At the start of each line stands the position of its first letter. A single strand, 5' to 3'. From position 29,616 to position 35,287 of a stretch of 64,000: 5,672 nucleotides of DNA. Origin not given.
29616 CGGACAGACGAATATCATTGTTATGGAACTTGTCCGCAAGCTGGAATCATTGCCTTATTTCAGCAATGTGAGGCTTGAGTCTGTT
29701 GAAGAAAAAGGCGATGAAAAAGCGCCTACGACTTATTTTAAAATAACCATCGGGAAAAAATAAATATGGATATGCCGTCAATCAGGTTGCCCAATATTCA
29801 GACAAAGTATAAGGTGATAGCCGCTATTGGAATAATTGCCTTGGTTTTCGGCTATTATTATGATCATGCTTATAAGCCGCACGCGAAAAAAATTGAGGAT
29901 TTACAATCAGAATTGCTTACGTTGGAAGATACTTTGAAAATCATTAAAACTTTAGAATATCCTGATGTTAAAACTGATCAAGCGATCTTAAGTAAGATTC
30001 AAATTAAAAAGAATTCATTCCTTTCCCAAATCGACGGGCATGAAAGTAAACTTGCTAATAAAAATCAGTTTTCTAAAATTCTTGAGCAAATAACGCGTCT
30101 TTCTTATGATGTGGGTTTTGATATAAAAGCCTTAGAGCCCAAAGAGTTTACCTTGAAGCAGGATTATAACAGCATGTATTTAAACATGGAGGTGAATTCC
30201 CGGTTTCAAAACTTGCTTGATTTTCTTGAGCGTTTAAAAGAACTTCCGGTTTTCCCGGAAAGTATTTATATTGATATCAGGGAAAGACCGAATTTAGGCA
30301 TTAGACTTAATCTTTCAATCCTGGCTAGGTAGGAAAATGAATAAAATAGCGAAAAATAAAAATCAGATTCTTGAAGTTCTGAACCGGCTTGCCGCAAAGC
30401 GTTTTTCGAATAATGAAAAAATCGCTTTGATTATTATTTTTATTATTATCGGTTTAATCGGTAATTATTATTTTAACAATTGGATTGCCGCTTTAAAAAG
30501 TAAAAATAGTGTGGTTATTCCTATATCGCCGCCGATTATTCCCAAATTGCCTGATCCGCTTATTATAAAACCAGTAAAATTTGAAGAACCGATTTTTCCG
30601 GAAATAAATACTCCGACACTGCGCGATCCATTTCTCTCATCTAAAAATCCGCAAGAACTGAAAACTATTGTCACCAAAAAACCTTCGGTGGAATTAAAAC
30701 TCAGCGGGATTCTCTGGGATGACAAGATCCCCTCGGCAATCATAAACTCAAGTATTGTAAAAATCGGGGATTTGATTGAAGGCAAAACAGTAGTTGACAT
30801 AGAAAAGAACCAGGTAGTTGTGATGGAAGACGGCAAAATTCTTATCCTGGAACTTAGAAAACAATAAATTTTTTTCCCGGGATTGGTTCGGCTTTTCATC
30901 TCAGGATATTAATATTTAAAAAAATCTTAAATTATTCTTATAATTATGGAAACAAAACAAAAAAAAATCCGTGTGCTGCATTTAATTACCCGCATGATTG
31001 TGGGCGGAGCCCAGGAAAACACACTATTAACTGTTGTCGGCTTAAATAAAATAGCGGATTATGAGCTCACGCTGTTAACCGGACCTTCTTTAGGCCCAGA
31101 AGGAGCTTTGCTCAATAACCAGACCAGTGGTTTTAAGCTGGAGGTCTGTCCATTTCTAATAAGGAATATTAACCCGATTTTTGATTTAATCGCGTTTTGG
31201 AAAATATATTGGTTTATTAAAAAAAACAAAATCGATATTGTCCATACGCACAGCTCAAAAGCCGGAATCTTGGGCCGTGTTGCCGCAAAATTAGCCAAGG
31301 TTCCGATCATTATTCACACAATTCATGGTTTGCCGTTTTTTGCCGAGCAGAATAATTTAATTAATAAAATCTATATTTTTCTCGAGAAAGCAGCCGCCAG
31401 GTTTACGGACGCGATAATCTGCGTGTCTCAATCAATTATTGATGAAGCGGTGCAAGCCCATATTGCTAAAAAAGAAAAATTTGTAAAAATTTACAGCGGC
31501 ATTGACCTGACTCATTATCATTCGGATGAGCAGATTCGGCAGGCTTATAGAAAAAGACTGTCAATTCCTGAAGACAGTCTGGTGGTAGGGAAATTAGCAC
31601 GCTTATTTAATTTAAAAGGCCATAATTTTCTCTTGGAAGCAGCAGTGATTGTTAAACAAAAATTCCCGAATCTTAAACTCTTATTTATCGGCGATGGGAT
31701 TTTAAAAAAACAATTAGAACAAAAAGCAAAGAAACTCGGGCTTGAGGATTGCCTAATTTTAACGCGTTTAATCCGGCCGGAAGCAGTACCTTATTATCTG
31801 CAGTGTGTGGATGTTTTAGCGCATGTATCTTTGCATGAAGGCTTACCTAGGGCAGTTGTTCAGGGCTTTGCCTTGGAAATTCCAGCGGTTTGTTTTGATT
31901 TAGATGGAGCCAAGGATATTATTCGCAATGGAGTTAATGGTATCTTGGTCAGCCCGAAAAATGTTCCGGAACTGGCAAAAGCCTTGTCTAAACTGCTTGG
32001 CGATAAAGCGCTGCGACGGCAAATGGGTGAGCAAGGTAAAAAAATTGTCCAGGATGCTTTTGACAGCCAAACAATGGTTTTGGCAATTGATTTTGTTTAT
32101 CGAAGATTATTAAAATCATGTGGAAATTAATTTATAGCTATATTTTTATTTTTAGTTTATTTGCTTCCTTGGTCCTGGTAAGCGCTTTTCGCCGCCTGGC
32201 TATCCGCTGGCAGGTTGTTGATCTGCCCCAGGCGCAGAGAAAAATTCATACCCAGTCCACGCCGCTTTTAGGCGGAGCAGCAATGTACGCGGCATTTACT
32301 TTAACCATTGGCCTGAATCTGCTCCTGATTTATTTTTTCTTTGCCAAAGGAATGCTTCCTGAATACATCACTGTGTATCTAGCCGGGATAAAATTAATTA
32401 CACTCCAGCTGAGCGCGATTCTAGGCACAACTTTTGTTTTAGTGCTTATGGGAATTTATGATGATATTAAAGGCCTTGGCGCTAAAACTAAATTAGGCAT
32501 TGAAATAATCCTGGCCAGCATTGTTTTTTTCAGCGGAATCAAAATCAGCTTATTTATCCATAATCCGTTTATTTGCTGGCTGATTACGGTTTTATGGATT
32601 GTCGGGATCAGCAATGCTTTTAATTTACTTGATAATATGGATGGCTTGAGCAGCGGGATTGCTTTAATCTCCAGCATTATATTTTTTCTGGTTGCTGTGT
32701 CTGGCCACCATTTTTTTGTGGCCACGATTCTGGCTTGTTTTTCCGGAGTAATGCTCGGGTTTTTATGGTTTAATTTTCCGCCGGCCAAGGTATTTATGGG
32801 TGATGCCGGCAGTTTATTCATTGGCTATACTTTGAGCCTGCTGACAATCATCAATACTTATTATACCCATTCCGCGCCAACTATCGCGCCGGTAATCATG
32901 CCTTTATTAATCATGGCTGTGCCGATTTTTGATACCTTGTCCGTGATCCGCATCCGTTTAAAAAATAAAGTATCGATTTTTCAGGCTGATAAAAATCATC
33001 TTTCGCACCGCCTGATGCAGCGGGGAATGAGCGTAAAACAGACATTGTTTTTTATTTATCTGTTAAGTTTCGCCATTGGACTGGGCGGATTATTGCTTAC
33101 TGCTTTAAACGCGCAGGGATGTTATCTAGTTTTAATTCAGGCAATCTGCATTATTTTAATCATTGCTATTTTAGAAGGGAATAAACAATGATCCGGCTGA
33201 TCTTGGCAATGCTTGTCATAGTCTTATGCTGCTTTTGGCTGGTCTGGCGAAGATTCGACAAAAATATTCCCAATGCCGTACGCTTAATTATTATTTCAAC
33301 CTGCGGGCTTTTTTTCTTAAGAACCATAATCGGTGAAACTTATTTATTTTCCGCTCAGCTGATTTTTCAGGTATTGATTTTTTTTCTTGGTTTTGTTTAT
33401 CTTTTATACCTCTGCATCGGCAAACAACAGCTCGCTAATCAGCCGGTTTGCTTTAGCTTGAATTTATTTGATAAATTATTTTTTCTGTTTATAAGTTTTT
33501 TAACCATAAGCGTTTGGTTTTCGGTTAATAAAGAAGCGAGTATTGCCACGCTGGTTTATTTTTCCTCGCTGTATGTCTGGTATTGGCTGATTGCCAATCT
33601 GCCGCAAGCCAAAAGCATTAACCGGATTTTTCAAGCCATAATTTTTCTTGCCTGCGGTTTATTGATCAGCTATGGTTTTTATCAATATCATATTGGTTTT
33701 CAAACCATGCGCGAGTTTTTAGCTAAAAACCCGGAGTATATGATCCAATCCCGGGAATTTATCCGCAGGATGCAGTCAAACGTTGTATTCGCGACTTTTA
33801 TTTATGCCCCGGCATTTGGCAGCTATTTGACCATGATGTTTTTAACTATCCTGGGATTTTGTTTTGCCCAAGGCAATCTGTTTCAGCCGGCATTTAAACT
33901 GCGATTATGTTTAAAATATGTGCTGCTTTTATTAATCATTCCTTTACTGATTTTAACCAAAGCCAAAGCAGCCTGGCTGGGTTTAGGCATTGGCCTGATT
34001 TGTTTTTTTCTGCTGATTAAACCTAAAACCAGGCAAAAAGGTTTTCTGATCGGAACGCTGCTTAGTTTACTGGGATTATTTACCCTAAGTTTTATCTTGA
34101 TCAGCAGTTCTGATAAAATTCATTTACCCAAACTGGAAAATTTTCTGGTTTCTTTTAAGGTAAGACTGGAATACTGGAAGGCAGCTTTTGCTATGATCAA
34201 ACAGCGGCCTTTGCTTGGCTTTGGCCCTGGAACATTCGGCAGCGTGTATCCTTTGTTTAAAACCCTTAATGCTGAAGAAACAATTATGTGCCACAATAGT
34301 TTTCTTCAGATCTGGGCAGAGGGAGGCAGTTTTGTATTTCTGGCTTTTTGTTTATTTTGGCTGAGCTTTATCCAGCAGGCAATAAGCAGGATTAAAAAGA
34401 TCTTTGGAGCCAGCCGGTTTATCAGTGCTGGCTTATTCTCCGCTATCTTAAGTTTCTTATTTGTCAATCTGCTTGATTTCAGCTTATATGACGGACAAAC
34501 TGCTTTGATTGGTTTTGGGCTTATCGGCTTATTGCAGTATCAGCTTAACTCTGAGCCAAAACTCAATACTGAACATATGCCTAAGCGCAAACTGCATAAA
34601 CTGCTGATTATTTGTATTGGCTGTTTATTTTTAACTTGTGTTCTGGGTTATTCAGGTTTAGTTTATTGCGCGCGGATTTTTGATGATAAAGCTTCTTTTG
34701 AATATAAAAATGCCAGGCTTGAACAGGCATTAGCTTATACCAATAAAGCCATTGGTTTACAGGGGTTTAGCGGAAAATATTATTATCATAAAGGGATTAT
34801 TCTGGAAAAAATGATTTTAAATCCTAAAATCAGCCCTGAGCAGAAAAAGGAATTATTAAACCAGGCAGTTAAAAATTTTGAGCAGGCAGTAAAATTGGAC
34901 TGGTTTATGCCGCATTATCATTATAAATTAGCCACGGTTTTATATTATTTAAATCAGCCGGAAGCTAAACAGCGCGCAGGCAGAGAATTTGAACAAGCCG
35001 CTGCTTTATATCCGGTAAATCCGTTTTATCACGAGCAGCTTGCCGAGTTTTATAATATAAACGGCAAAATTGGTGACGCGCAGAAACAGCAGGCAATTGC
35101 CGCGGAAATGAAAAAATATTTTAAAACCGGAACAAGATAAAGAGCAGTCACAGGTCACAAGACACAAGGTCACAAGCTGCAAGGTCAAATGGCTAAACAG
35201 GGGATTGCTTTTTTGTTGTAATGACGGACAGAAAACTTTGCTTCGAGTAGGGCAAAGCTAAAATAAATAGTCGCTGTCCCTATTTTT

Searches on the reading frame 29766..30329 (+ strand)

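Call 66: search_protein_families(library=pfam, proteins=[window:29766-30329:+], max_evalue=0.00001)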
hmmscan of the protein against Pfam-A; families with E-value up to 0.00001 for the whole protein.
window:29766-30329:+ (188 aa): 1 family
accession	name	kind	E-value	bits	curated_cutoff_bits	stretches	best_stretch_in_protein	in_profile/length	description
PF04350.18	PilO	-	5.7e-07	30.2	22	1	69-161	19-111/145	Pilus assembly protein, PilO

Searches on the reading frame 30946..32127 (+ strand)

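Call 66: search_protein_families(library=pfam, proteins=[window:30946-32127:+], max_evalue=0.00001)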
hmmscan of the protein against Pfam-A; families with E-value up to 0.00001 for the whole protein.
window:30946-32127:+ (394 aa): 5 families
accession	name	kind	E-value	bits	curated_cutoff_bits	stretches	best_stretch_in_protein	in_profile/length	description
PF00534.26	Glycos_transf_1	-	1.4e-34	119.6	26.4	1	198-366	2-171/172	Glycosyl transferases group 1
PF13692.12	Glyco_trans_1_4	-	1.3e-27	97.3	27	1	212-353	5-142/142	Glycosyl transferases group 1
PF13439.12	Glyco_transf_4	-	2.1e-21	77.2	28.5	1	20-189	2-169/170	Glycosyltransferase Family 4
PF13477.12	Glyco_trans_4_2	-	1.4e-13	51.6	23.4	1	81-161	60-139/139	Glycosyl transferase 4-like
PF13579.12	Glyco_trans_4_4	-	1.5e-11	45.4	29.7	1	76-177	52-150/158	Glycosyl transferase 4-like domain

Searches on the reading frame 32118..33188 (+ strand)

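Call 66: search_protein_families(library=pfam, proteins=[window:32118-33188:+], max_evalue=0.00001)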
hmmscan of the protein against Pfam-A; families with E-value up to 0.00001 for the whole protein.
window:32118-33188:+ (357 aa): 1 family
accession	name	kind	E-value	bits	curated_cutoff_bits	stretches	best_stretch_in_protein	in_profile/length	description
PF00953.26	Glycos_transf_4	-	2.5e-35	122.3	27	1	100-245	3-158/160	Glycosyl transferase family 4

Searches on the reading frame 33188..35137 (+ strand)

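Call 66: search_protein_families(library=pfam, proteins=[window:33188-35137:+], max_evalue=0.00001)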
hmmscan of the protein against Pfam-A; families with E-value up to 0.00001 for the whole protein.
window:33188-35137:+ (650 aa): 1 family
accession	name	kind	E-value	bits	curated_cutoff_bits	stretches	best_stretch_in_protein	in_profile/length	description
PF04932.20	Wzy_C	-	1.1e-20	74.3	31.7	1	246-388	2-149/149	O-Antigen ligase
